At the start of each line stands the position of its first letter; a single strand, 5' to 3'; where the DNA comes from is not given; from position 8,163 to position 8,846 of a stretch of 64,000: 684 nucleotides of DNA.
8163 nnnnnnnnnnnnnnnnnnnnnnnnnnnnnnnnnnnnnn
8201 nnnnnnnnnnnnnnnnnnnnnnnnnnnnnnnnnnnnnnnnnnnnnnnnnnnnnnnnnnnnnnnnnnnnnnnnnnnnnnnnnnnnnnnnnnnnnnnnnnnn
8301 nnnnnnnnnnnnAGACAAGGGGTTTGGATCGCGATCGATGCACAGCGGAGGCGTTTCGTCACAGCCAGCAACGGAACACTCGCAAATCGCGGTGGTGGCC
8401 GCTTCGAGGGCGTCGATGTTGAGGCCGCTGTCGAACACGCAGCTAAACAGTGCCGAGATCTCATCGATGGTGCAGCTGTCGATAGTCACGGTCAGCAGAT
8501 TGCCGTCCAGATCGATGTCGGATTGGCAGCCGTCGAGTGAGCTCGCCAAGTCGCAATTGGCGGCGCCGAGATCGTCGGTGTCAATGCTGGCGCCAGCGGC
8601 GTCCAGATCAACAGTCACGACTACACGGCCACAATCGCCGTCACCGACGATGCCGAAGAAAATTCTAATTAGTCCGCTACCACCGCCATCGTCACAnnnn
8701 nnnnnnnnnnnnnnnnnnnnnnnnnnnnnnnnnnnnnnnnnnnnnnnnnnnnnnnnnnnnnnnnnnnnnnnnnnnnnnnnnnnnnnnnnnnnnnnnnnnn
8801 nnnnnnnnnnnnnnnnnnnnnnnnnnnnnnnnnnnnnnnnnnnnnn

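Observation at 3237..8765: Recurring ~110-aa two-cysteine module: nine clear copies in five proteins at three loci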

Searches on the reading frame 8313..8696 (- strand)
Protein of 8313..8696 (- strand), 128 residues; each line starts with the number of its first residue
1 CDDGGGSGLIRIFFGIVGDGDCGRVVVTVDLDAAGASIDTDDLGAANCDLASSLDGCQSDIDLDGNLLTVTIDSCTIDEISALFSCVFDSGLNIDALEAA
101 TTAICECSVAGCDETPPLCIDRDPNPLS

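Call 62: predict_structure(alignment_id=A7)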
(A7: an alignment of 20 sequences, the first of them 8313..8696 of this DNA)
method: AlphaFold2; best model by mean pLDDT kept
length: 128 residues; sequences in the alignment: 20
mean_pLDDT: 92.1   pTM: 0.84
mean pLDDT of the five models: 92.1, 90.7, 88.2, 88.1, 88.0
residues with pLDDT >= 90: 107; 70-90: 14; 50-70: 3; < 50: 4
segments of 3 or more residues with pLDDT < 50: 1-4
pLDDT, mean of each block of 10 residues (from residue 1): 62 95 96 97 96 95 97 95 96 95 93 93 86
secondary structure, 60 per line:
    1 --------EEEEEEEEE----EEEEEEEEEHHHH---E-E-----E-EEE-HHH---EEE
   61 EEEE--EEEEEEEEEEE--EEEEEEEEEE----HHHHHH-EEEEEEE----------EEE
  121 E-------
elements in order: E9-17 E22-30 H31-34 E48-50 E58-64 E67-77 E80-89 H94-99 E101-107 E118-121
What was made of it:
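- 8313..8696 (-): N-terminal Cys-rich domain of protein D (aa 24-151). Probable tenth, divergent cohesin-like copy. AF2 pLDDT 92.1 with the same strand order (call 62).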

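Call 64: fold_search(model_id=the predicted structure, library=pdb)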
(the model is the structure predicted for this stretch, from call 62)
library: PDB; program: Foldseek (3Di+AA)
matches with E <= 10: 594; with E <= 0.001: 0
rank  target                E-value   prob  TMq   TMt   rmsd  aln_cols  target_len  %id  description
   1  2xdh                  1.9e-02  1.00  0.50  0.46   2.4        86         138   19  Non-cellulosomal cohesin from the hyperthermophilic archaeon Archaeoglobus fulgidus (released 2010-05-26)
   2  8ajy_C                4.6e-02  0.72  0.34  0.24  11.6       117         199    9  Ruminococcus flavefaciens Cohesin-Dockerin structure: dockerin from ScaH adaptor scaffoldin in complex with the cohesi (released 2022-11-02)
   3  4iu2_A                5.5e-02  0.95  0.48  0.31   8.0       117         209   10  Cohesin-dockerin -X domain complex from Ruminococcus flavefacience (released 2013-04-24)
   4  6qfs_B                6.2e-02  0.51  0.34  0.39   9.3       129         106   12  Chargeless variant of the Cellulose-binding domain from Cellulomonas fimi (released 2019-12-18)
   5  8ajy_A                9.4e-02  0.90  0.47  0.31   7.7       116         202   10  Ruminococcus flavefaciens Cohesin-Dockerin structure: dockerin from ScaH adaptor scaffoldin in complex with the cohesi (released 2022-11-02)
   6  4iu3_A                1.1e-01  0.72  0.40  0.27   8.2       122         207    9  Cohesin-dockerin -X domain complex from Ruminococcus flavefacience (released 2013-04-24)
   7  9gvb_A                1.6e-01  0.66  0.40  0.28   7.9       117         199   10  Ruminococcus flavefaciens Coh-Doc complex between a group 2 Dockerin and the Cohesin from cell surface attached scaffo (released 2025-10-08)
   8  1amx                  1.8e-01  0.33  0.36  0.32   7.1       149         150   13  COLLAGEN-BINDING DOMAIN FROM A STAPHYLOCOCCUS AUREUS ADHESIN (released 1998-06-24)
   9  3khx_A                2.0e-01  0.06  0.20  0.08  16.5       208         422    8  Crystal structure of Staphylococcus aureus metallopeptidase (Sapep/DapE) in the apo-form (released 2010-07-07)
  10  4lee_A                2.2e-01  0.51  0.43  0.22   7.3       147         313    7  Structure of the Als3 adhesin from Candida albicans, residues 1-313 (mature sequence), triple mutant in the binding ca (released 2014-05-14)
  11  8t2v_A                2.2e-01  0.44  0.38  0.08   6.8       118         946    9  Cryo-EM Structures of Full-length Integrin alphaIIbbeta3 in Native Lipids (released 2023-07-26)
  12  2zf9_B                2.3e-01  0.63  0.37  0.28   6.9        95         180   14  Crystal structure of a type III cohesin module from the cellulosomal ScaE cell-surface anchoring scaffoldin of Ruminoc (released 2008-12-30)
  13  4c8x_A                2.7e-01  0.15  0.31  0.29  11.2       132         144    6  Crystal structure of carbohydrate-binding module CBM3b mutant (Y56S) from the cellulosomal cellobiohydrolase 9A from C (released 2013-10-09)
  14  2zf9_D                3.1e-01  0.35  0.41  0.31  10.5       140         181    9  Crystal structure of a type III cohesin module from the cellulosomal ScaE cell-surface anchoring scaffoldin of Ruminoc (released 2008-12-30)
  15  7lgr                  3.3e-01  0.33  0.40  0.36   6.6       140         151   11  Streptococcus mutans Collagen binding Protein CNM - N2 Domain (released 2022-01-26)
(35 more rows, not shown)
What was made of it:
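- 8313..8696 (-): Foldseek top hit is 2xdh, a non-cellulosomal cohesin, followed by type III cohesins (call 64).
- For the D N-terminal domain, CBM2, CBM3, collagen-binding and adhesin domains appear lower in the Foldseek list (call 64).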
